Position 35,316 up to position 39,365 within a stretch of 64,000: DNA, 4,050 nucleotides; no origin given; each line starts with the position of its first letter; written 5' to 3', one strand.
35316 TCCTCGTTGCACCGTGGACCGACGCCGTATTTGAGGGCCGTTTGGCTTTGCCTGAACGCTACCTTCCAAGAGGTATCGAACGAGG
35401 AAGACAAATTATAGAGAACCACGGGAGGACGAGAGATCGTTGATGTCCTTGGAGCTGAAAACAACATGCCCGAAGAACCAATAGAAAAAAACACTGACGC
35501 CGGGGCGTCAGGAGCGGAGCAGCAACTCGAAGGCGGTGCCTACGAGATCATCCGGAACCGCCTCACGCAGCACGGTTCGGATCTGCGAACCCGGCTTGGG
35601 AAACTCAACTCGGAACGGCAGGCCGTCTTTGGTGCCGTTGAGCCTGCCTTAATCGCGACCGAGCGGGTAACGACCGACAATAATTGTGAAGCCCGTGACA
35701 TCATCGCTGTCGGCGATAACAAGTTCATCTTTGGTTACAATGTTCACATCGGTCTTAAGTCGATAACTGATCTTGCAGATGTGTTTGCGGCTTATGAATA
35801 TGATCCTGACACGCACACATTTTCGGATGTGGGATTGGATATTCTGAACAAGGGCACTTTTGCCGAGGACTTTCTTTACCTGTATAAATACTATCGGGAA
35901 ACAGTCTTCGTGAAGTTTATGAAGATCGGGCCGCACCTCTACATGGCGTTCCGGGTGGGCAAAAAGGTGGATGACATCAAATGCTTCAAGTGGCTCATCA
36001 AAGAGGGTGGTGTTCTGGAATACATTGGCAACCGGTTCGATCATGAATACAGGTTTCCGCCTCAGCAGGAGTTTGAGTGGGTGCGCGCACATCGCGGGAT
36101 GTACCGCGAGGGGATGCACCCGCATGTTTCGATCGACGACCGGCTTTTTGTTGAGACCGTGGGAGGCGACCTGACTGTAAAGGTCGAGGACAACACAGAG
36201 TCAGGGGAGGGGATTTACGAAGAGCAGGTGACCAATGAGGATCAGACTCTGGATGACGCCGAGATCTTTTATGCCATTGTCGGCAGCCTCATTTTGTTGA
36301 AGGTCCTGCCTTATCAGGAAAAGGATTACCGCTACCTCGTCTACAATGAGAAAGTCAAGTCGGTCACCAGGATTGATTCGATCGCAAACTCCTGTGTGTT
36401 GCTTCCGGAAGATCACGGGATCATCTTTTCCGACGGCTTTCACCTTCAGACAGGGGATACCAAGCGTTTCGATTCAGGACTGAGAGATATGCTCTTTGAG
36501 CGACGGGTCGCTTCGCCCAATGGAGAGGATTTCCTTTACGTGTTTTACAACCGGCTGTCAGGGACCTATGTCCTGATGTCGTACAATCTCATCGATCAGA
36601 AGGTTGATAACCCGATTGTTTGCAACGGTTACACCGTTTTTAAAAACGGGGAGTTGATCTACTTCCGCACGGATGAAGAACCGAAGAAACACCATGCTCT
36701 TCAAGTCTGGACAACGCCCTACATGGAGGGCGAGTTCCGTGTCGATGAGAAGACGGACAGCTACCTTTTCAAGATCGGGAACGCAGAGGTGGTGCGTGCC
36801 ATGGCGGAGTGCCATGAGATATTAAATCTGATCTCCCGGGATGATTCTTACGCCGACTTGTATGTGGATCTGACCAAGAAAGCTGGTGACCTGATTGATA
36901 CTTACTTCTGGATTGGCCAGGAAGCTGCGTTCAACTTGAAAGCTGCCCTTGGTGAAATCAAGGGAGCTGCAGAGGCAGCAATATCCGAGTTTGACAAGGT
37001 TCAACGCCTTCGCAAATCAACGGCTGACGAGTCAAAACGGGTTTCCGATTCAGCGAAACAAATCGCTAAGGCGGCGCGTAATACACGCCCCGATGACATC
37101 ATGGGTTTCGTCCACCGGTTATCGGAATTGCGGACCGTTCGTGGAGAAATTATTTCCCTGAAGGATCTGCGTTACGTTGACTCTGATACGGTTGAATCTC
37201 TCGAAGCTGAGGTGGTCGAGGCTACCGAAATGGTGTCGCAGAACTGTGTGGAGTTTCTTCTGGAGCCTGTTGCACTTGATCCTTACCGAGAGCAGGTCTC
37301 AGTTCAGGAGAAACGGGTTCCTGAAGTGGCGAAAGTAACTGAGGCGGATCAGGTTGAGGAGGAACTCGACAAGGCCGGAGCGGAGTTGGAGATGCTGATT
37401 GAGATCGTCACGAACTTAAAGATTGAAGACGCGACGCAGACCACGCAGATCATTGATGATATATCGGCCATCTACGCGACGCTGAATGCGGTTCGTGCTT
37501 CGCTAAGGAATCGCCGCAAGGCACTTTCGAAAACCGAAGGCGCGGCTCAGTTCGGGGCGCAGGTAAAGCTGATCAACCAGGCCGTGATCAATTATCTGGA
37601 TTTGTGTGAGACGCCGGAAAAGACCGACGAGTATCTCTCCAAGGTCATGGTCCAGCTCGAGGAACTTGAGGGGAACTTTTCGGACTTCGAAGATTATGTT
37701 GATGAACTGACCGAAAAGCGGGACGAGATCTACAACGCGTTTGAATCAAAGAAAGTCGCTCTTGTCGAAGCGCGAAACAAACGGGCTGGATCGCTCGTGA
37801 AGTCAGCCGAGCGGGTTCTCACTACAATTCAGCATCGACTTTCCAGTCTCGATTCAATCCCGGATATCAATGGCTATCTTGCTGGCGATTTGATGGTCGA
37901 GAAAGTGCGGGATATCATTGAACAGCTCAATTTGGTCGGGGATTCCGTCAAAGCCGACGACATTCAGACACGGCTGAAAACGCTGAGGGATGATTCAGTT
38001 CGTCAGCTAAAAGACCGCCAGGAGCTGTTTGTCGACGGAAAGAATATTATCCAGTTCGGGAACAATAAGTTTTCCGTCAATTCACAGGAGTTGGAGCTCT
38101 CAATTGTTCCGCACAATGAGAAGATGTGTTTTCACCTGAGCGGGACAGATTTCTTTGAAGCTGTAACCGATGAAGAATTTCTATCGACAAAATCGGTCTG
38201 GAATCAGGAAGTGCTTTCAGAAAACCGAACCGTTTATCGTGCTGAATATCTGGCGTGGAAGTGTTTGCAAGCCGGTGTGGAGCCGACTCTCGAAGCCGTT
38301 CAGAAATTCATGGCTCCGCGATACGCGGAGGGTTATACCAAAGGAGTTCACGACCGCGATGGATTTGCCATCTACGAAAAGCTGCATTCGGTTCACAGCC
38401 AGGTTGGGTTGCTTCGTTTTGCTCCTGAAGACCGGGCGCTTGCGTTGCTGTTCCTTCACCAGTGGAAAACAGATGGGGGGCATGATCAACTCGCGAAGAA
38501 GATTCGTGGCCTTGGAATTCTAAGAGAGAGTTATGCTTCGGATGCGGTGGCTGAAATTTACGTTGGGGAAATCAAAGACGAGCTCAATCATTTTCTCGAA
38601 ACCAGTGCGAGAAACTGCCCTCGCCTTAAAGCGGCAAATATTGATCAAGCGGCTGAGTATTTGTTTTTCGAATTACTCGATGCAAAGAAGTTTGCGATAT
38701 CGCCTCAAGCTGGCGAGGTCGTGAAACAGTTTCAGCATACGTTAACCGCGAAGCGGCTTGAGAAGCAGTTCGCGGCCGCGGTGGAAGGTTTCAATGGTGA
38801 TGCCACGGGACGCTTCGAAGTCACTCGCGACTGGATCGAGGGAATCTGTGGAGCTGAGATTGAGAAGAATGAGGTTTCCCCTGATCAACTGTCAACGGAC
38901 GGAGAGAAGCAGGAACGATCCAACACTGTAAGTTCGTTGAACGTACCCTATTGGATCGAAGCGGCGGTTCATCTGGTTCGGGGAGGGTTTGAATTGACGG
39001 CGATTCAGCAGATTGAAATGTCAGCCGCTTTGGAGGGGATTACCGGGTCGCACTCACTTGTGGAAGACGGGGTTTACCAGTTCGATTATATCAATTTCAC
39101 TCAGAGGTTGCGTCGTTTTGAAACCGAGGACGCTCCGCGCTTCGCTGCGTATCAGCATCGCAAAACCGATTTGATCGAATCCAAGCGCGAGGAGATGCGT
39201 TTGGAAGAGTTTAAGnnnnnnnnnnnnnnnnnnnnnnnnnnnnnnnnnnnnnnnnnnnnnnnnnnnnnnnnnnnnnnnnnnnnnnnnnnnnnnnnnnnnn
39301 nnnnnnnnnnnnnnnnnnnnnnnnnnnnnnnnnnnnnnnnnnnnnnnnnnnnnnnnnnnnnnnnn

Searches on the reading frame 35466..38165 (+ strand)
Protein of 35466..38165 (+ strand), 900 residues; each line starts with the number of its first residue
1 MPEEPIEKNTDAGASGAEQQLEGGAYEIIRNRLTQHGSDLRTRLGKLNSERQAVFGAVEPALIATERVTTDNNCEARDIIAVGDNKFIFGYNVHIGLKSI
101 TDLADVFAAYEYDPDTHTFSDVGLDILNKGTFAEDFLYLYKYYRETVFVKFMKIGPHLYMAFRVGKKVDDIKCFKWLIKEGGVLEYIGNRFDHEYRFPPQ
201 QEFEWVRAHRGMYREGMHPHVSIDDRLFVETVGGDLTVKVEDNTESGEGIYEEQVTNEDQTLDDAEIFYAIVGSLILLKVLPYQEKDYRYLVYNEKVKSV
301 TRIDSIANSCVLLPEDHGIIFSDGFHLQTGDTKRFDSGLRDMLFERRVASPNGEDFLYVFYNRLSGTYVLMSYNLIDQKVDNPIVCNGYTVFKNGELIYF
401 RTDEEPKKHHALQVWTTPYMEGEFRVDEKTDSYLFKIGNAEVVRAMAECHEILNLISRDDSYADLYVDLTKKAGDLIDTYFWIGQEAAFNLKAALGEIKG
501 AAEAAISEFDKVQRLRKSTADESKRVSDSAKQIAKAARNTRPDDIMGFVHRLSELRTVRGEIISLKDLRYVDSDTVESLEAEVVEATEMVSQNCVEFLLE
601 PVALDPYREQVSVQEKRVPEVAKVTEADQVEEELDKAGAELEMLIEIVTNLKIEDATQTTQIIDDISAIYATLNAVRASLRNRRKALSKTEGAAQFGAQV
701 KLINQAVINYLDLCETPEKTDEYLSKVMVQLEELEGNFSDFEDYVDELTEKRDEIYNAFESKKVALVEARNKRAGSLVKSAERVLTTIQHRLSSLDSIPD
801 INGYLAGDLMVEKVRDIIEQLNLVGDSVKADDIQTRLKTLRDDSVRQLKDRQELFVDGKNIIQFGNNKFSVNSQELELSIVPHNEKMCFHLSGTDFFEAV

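Call 52: predict_structure(alignment_id=A5)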
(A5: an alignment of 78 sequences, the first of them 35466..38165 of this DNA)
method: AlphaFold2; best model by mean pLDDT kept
length: 900 residues; sequences in the alignment: 78
mean_pLDDT: 84.2   pTM: 0.61
mean pLDDT of the five models: 84.2, 83.3, 81.6, 78.8, 78.7
residues with pLDDT >= 90: 321; 70-90: 494; 50-70: 62; < 50: 23
segments of 3 or more residues with pLDDT < 50: 1-21
pLDDT, mean of each block of 10 residues (from residue 1): 31 31 76 95 94 83 91 90 90 68 89 91 87 90 87 93 88 92 90 91 91 84 87 75 70 83 86 93 90 91 93 92 92 88 92 89 92 91 92 88 87 90 64 87 92 89 90 94 91 96 91 90 93 88 80 89 89 91 89 84 81 84 77 82 75 74 82 83 69 72 85 85 88 77 80 89 87 88 89 82 83 91 86 89 81 57 56 66 85 78
secondary structure, 60 per line:
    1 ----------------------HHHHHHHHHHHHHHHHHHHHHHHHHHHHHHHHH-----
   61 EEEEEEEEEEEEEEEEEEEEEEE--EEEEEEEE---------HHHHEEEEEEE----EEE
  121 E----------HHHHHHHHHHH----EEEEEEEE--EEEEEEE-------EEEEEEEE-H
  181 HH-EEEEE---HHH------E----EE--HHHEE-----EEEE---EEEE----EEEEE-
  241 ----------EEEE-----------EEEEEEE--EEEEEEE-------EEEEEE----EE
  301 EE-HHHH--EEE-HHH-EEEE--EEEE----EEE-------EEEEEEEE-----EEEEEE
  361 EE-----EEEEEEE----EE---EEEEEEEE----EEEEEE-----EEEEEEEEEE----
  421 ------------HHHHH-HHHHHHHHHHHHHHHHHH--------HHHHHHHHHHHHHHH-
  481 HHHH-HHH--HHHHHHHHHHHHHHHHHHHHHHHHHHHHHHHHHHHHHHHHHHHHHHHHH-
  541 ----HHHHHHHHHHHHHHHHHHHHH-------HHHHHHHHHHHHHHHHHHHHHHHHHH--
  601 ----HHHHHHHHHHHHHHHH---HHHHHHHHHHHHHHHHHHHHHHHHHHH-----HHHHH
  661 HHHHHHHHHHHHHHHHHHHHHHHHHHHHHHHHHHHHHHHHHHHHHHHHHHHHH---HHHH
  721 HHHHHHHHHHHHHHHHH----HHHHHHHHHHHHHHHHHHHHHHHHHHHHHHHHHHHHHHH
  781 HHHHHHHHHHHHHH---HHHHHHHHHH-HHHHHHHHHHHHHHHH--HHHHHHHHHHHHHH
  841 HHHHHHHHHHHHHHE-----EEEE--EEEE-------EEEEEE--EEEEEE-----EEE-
elements in order (helices of 4 or more, strands of 3 or more residues): H23-55 E61-83 E86-93 H103-106 E107-113 E118-121 H132-142 E147-154 E157-163 E171-178 E184-188 E220-223 E227-230 E235-239 E251-254 E266-272 E275-281 E289-294 E299-302 H304-307 E310-312 E318-321 E324-327 E332-334 E342-349 E355-362 E368-374 E384-391 E396-401 E407-416 H433-437 H439-456 H465-479 H481-484 H491-539 H545-565 H573-598 H605-620 H624-650 H656-713 H717-737 H742-794 H798-807 H809-824 H827-854 E861-864 E867-870 E878-883 E886-891 E897-899
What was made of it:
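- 35646..36713 (+): Divergent beta-propeller, aa 61-416, about 28 strands. It is the core of Pfam DUF3686 (aa 39-481) and is preceded by a helix at aa 23-55. AlphaFold2 model, mean pLDDT 84 (call 52).
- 36762..38027 (+): Helical rod, aa 433-854, made of spectrin-like helical bundles. It includes Pfam DUF7902 (aa 603-685, nt 37272-37520). The model shows long helices with block pLDDT mostly 69-96 (call 52).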

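Call 90: fold_search(model_id=the predicted structure, library=pdb)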
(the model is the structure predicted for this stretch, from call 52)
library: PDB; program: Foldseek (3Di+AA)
matches with E <= 10: 536; with E <= 0.001: 33
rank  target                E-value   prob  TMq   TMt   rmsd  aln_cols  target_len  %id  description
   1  8pu0_A                2.6e-06  1.00  0.15  0.13  15.9       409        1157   10  Cryo-EM structure of human Elp123 in complex with tRNA, desulpho-CoA, 5'-deoxyadenosine and methionine (released 2024-04-17)
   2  8f8e_B                4.1e-06  1.00  0.17  0.42  15.4       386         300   10  Crystal structure of the WDR domain of human DCAF1 in complex with OICR-8268 compound (released 2023-03-01)
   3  8j07_m2               4.9e-06  1.00  0.18  0.26  36.0       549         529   10  96nm repeat of human respiratory doublet microtubule and associated axonemal complexes (released 2023-07-26)
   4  7sse_A                8.9e-06  1.00  0.17  0.40  14.7       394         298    8  Crystal structure of the WDR domain of human DCAF1 in complex with CYCA-117-70 (released 2021-12-15)
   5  8j07_s2               8.9e-06  1.00  0.18  0.33  17.7       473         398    9  96nm repeat of human respiratory doublet microtubule and associated axonemal complexes (released 2023-07-26)
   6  8j07_i8               1.7e-05  1.00  0.16  0.11  41.7       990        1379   10  96nm repeat of human respiratory doublet microtubule and associated axonemal complexes (released 2023-07-26)
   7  8f5o_C                2.5e-05  0.82  0.09  0.07  40.4      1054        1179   11  Structure of Leishmania tarentolae IFT-A (state 1) (released 2022-12-21)
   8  9fqr_I6               6.5e-05  1.00  0.17  0.29  29.2       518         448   12  96-nm repeat of axonemal doublet microtubules from bovine sperm (released 2025-03-26)
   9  9y6s_7K               7.4e-05  0.54  0.07  0.06  61.3      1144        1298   10  96-nm repeat of the Leishmania tarentolae doublet microtubule (released 2025-12-17)
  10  5o7x_A                1.8e-04  0.99  0.14  0.19  31.4       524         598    8  CRYSTAL STRUCTURE OF S. CEREVISIAE CORE FACTOR AT 3.2A RESOLUTION (released 2017-08-02)
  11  8to0_BG               1.9e-04  0.89  0.10  0.12  19.9       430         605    8  48-nm repeating structure of doublets from mouse sperm flagella (released 2023-11-01)
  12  5ods_B                2.3e-04  0.95  0.13  0.18  24.2       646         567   12  Structure of a phosphoprotein-protein complex (released 2018-03-14)
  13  7rro_e                2.3e-04  0.84  0.09  0.12  19.7       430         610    8  Structure of the 48-nm repeat doublet microtubule from bovine tracheal cilia (released 2021-10-27)
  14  5ods_D                2.4e-04  0.95  0.14  0.19  26.3       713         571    8  Structure of a phosphoprotein-protein complex (released 2018-03-14)
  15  9r9b_A                2.7e-04  0.94  0.14  0.19  26.7       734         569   10  Crystal structure of clathrin heavy chain in complex with a peptidomimetic inhibitor of the TACC3 interaction (released 2026-04-08)
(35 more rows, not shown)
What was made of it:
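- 35646..36713 (+): The top Foldseek PDB hits are WD-repeat and other propellers: Elp1 E = 2.6e-6, and DCAF1 WDR E = 4e-6 with probability 1.0 (call 90).
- A beta-propeller is a generic protein-binding platform (call 90).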

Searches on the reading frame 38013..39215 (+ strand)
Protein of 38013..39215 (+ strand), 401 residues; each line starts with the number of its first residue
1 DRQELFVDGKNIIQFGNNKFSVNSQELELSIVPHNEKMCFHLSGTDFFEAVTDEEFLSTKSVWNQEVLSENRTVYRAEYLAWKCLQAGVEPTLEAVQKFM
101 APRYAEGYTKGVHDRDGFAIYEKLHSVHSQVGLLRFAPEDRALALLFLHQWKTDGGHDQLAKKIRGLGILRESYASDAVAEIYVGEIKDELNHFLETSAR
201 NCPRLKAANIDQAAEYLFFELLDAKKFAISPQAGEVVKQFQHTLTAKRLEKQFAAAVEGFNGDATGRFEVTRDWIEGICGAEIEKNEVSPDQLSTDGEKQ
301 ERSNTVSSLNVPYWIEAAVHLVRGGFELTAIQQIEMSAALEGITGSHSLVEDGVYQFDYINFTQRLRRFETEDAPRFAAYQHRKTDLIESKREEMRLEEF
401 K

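Call 108: search_solved_structures(query=A9, max_evalue=1)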
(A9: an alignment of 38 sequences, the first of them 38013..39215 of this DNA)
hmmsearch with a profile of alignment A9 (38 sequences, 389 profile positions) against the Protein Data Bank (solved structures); distinct sequences matched with E-value up to 1: 0.
